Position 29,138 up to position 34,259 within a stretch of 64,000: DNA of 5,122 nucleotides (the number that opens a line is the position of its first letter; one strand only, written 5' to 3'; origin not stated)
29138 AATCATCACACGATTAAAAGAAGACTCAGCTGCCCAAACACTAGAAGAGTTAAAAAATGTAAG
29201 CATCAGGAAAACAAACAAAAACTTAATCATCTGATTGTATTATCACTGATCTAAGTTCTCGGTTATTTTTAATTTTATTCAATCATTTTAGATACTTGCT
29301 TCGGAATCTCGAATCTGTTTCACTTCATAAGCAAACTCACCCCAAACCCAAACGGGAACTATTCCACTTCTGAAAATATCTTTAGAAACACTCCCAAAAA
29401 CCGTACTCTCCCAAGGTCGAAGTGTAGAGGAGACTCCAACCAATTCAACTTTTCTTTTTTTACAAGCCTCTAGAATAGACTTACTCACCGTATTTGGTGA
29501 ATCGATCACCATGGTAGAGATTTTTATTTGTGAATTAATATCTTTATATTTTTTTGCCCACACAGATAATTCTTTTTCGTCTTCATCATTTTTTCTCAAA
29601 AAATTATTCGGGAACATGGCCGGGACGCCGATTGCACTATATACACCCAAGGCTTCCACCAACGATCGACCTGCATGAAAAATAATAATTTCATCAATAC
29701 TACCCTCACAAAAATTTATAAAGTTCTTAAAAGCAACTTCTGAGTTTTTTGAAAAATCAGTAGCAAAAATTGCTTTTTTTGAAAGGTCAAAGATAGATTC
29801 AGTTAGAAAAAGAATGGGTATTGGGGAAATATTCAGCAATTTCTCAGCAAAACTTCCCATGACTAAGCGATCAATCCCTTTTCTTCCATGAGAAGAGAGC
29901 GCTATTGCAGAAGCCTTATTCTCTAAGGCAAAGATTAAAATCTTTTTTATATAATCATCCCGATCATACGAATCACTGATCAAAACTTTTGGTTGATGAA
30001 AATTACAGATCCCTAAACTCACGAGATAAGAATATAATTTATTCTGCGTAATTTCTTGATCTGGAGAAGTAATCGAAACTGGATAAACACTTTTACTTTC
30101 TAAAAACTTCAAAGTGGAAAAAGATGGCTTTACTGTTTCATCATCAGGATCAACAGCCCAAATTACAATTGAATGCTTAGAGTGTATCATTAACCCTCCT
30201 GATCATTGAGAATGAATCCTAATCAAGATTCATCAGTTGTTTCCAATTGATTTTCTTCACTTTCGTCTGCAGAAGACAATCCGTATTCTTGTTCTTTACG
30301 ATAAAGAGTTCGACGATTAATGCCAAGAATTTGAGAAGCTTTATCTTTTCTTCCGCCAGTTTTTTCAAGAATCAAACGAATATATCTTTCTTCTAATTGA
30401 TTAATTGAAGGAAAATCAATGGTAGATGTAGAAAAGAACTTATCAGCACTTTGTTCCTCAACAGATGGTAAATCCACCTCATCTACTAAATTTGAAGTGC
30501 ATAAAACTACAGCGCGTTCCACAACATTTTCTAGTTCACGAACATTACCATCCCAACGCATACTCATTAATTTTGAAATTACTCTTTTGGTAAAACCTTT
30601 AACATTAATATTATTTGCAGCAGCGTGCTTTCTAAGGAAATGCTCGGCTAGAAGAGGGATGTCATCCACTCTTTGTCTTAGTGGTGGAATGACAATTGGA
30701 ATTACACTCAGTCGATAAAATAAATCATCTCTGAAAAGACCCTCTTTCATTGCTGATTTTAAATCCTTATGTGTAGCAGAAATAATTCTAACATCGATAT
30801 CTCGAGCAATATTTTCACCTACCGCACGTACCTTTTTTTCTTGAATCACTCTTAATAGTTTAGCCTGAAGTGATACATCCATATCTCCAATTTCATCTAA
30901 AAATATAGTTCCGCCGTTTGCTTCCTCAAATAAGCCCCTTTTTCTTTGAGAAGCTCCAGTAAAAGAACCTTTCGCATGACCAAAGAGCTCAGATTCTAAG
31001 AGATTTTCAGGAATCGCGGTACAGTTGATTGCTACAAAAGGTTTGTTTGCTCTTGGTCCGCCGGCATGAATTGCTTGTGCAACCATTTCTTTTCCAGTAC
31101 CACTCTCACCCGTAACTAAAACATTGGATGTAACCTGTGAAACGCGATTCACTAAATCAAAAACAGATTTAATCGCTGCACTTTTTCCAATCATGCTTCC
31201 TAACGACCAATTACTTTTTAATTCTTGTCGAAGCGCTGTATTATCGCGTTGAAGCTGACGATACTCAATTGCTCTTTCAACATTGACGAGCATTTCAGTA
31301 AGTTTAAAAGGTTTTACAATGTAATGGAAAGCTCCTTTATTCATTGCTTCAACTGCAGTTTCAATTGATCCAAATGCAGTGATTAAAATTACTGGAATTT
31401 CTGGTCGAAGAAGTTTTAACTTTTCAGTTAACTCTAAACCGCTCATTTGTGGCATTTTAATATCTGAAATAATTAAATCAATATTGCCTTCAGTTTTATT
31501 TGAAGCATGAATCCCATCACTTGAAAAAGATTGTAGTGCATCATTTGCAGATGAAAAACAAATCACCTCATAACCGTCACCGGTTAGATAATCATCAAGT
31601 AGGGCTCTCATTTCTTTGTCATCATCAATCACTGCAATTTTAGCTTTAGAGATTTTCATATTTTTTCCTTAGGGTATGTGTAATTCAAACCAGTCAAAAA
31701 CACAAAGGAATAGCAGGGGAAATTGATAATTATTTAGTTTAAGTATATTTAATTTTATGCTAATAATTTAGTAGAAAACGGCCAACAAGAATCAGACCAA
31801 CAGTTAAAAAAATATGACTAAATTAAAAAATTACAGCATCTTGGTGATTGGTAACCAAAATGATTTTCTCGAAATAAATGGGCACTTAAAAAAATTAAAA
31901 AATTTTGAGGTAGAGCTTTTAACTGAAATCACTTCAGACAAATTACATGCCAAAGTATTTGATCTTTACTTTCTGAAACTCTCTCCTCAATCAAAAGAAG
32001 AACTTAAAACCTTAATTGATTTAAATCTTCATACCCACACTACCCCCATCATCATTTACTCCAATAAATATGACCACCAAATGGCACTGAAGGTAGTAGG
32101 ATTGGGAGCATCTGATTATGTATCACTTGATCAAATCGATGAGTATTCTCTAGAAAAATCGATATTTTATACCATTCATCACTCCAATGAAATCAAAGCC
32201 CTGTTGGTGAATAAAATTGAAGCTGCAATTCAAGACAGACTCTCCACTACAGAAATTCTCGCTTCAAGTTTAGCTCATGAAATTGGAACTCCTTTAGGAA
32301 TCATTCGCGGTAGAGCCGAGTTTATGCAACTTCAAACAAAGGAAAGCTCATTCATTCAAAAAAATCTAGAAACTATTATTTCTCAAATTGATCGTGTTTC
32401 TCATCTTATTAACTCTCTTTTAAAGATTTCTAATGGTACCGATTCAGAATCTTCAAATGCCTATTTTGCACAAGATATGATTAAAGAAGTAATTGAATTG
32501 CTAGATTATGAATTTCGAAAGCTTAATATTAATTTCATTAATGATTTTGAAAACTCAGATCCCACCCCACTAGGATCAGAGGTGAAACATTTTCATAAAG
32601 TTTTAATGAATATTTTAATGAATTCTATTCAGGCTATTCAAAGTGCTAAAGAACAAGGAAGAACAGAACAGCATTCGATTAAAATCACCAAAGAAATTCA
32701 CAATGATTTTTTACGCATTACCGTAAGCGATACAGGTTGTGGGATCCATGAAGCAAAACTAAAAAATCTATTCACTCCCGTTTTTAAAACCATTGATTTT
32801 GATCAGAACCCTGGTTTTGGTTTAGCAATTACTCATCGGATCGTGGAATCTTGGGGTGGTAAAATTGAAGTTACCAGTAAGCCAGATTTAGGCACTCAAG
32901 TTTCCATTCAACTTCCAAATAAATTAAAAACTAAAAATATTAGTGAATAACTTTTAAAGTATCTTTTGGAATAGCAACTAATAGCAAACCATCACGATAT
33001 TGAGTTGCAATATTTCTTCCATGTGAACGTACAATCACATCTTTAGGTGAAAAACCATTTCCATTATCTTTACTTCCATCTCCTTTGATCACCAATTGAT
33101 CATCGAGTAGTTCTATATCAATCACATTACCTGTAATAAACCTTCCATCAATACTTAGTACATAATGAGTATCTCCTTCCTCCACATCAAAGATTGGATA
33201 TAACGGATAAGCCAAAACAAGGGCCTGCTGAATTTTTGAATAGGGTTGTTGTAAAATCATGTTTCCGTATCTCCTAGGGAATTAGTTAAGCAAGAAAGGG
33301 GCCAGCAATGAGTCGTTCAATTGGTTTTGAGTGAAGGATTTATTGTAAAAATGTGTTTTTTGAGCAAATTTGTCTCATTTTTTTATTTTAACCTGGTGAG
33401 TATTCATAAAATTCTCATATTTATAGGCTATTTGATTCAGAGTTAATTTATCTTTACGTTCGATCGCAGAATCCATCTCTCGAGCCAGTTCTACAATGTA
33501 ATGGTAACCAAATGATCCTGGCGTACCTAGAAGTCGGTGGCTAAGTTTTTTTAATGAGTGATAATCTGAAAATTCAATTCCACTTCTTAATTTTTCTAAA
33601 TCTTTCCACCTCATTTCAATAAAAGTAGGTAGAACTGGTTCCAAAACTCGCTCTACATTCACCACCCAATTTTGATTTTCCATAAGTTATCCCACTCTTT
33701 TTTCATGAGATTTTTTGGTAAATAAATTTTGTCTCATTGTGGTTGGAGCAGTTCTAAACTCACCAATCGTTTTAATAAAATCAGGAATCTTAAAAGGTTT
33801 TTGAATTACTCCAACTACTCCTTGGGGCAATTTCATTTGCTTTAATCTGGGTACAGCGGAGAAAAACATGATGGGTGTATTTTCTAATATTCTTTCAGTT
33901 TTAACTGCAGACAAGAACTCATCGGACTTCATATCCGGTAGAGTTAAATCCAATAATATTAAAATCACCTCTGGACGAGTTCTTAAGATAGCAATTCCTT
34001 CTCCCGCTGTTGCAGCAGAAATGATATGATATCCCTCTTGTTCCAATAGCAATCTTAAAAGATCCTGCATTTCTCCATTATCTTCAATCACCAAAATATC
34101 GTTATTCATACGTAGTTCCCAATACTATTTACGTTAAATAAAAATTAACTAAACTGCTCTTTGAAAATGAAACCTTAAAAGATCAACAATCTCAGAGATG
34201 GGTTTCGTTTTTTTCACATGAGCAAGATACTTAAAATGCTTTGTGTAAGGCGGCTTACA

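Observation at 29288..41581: Unusually dense phosphorelay island: six stand-alone receivers, an Hpt protein, three sensor-less or cytoplasmic kinases, a PAS-GAF protein and two NtrC-type regulators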

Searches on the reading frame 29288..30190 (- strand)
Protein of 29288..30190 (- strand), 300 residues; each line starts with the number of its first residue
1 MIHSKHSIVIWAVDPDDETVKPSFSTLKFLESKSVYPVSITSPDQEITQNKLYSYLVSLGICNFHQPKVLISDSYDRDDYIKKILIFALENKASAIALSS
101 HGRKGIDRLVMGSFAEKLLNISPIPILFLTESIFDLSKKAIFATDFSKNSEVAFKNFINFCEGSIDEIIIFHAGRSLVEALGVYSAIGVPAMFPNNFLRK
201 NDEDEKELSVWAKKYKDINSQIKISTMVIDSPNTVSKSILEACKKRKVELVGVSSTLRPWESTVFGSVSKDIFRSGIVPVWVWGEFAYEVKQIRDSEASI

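Call 6: search_protein_families(library=pfam, proteins=[window:29288-30190:-], max_evalue=0.01)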
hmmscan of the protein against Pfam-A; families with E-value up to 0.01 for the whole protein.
window:29288-30190:- (300 aa): 1 family
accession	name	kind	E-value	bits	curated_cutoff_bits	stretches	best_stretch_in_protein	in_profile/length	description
PF00582.32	Usp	-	2e-15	58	24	2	81-127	92-138/141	Universal stress protein family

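Call 49: search_protein_families(library=padloc, proteins=[window:29288-30190:-], max_evalue=0.001)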
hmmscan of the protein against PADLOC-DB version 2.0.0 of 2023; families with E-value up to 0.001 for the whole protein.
window:29288-30190:- (300 aa): 0 families

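Call 50: search_protein_families(library=ncbifam, proteins=[window:29288-30190:-], max_evalue=0.001)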
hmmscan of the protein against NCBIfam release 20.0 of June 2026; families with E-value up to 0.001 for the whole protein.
window:29288-30190:- (300 aa): 0 families

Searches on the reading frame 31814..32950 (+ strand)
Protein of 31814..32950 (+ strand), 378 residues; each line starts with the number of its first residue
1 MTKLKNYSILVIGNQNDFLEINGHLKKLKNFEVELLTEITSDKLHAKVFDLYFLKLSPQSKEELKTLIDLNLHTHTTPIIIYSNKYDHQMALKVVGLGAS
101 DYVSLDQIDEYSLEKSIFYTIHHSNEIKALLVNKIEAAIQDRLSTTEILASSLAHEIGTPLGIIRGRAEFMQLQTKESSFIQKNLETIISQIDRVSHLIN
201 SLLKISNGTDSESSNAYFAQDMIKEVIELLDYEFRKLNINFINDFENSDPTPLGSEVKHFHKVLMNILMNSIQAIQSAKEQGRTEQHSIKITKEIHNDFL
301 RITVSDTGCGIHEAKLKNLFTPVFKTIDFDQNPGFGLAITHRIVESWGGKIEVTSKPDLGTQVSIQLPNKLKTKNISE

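Call 6: search_protein_families(library=pfam, proteins=[window:31814-32950:+], max_evalue=0.01)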
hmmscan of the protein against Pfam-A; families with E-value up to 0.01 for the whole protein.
window:31814-32950:+ (378 aa): 6 families
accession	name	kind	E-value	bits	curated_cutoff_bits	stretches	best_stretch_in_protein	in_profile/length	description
PF02518.31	HATPase_c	-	4e-20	72.7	26.4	1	258-369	4-109/111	Histidine kinase-, DNA gyrase B-, and HSP90-like ATPase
PF00512.31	HisKA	-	2.8e-11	43.7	26.9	1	149-206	5-61/66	His Kinase A (phospho-acceptor) domain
PF14501.12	HATPase_c_5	-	0.00064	20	22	1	260-356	6-91/102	GHKL domain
PF00072.30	Response_reg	-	0.00066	20.3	30.2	1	12-104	4-98/111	Response regulator receiver domain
PF13581.12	HATPase_c_2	-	0.0036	17.7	27.4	1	284-364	51-124/127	Histidine kinase-like ATPase domain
PF13589.12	HATPase_c_3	-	0.0039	17.7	25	0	260-320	3-54/137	Histidine kinase-, DNA gyrase B-, and HSP90-like ATPase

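Call 50: search_protein_families(library=ncbifam, proteins=[window:31814-32950:+], max_evalue=0.001)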
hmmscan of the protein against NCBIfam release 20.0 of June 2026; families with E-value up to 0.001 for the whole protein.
window:31814-32950:+ (378 aa): 76 families (the best 25 are shown)
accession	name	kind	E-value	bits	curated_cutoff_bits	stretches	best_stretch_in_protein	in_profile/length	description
NF008468.0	PRK11360.1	equivalog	1.5e-42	145.8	646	1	139-373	389-612/616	two-component system sensor histidine kinase AtoS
NF007688.0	PRK10364.1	equivalog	1.1e-31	110.1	479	1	136-375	230-457/460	two-component system sensor histidine kinase ZraS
NF010411.0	PRK13837.1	equivalog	4.1e-31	107.8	647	1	130-373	436-679/828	two-component system VirA-like sensor kinase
NF046044.1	PnpS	equivalog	1.9e-25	89.7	400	1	152-368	176-390/390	two-component system histidine kinase PnpS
NF047466.1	hybrid_RR_LvrB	exception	5.1e-25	88.4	500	1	74-368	75-375/377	hybrid histidine kinase/response regulator LvrB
NF052574.1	HisKinEspCMyxo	equivalog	5.1e-24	84.4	1200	1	137-370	410-638/785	serine histidine kinase EspC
NF053867.1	SprKinKinDBac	equivalog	6.3e-24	84.3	775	1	143-369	283-497/500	sporulation kinase KinD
NF008293.1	PRK11073.1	equivalog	1.1e-22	80.7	240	1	145-369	129-347/349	nitrogen regulation protein NR(II)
TIGR02956.1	TMAO_torS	equivalog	6e-22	77.6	676.5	1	152-368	470-681/967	TMAO reductase system sensor histidine kinase/response regulator TorS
NF041735.1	hist_kin_RppB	equivalog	1.3e-20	73.6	400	1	151-368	221-438/438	two-component system sensor histidine kinase RppB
TIGR02966.1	phoR_proteo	equivalog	1.7e-20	73.3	334.2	1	151-366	119-332/333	phosphate regulon sensor histidine kinase PhoR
NF008543.0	PRK11466.1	equivalog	7.3e-20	70.4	982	1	148-373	446-666/914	TMAO reductase system sensor histidine kinase/response regulator TorS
NF006800.0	PRK09303.1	equivalog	1.3e-19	70.4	342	1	130-368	135-376/383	histidine kinase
NF033092.0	HK_WalK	equivalog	2e-19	69.6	725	1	150-368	376-593/594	cell wall metabolism sensor histidine kinase WalK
NF038348.1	T2SS_HK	subfamily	2.2e-19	69.3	450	1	259-369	471-573/574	histidine kinase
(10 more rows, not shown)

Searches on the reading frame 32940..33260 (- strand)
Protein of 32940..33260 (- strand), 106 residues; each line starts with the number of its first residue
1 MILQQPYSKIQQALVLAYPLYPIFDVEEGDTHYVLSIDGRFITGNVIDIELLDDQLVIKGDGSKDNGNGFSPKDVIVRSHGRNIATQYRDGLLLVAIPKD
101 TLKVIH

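Call 6: search_protein_families(library=pfam, proteins=[window:32940-33260:-], max_evalue=0.01)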
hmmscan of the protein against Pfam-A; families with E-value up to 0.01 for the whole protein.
window:32940-33260:- (106 aa): 1 family
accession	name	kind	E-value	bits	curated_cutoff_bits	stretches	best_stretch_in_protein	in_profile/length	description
PF00011.27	HSP20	-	0.0012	19.4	20.8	0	26-100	2-88/102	Hsp20/alpha crystallin family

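Call 49: search_protein_families(library=padloc, proteins=[window:32940-33260:-], max_evalue=0.001)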
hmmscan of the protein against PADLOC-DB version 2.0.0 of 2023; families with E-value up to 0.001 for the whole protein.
window:32940-33260:- (106 aa): 0 families

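Call 50: search_protein_families(library=ncbifam, proteins=[window:32940-33260:-], max_evalue=0.001)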
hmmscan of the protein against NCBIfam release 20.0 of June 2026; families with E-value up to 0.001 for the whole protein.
window:32940-33260:- (106 aa): 0 families

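Call 72: search_protein_families(library=pfam, proteins=[window:32940-33260:-], max_evalue=1)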
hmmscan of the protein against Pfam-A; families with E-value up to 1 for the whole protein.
window:32940-33260:- (106 aa): 1 family
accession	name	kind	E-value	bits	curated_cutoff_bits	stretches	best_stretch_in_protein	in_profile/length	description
PF00011.27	HSP20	-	0.0012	19.4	20.8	1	26-100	2-88/102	Hsp20/alpha crystallin family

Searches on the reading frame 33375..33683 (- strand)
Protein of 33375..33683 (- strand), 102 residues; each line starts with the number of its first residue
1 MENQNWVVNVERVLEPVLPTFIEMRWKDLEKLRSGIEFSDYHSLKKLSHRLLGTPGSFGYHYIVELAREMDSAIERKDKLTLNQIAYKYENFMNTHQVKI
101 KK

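Call 6: search_protein_families(library=pfam, proteins=[window:33375-33683:-], max_evalue=0.01)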
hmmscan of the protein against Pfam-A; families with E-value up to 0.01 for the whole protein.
window:33375-33683:- (102 aa): 1 family
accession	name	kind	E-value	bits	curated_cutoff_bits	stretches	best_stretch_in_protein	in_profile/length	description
PF01627.28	Hpt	-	8.1e-06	26.4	24.6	1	21-82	6-66/84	Hpt domain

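Call 50: search_protein_families(library=ncbifam, proteins=[window:33375-33683:-], max_evalue=0.001)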
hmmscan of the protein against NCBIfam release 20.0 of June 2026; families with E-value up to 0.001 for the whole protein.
window:33375-33683:- (102 aa): 1 family
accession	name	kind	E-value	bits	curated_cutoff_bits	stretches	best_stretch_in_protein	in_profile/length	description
NF007907.0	PRK10618.1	equivalog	0.00068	17.7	634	1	21-94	815-888/893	phosphotransferase RcsD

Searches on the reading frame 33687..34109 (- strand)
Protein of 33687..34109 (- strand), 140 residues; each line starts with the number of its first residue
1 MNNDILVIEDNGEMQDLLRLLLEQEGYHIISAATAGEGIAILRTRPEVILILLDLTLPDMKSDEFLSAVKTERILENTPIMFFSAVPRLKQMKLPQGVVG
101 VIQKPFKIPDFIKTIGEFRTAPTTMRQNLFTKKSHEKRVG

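Call 6: search_protein_families(library=pfam, proteins=[window:33687-34109:-], max_evalue=0.01)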
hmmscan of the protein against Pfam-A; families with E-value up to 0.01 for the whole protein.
window:33687-34109:- (140 aa): 1 family
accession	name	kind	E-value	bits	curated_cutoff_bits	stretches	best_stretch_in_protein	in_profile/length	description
PF00072.30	Response_reg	-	1.8e-14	54.3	30.2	1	5-115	1-110/111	Response regulator receiver domain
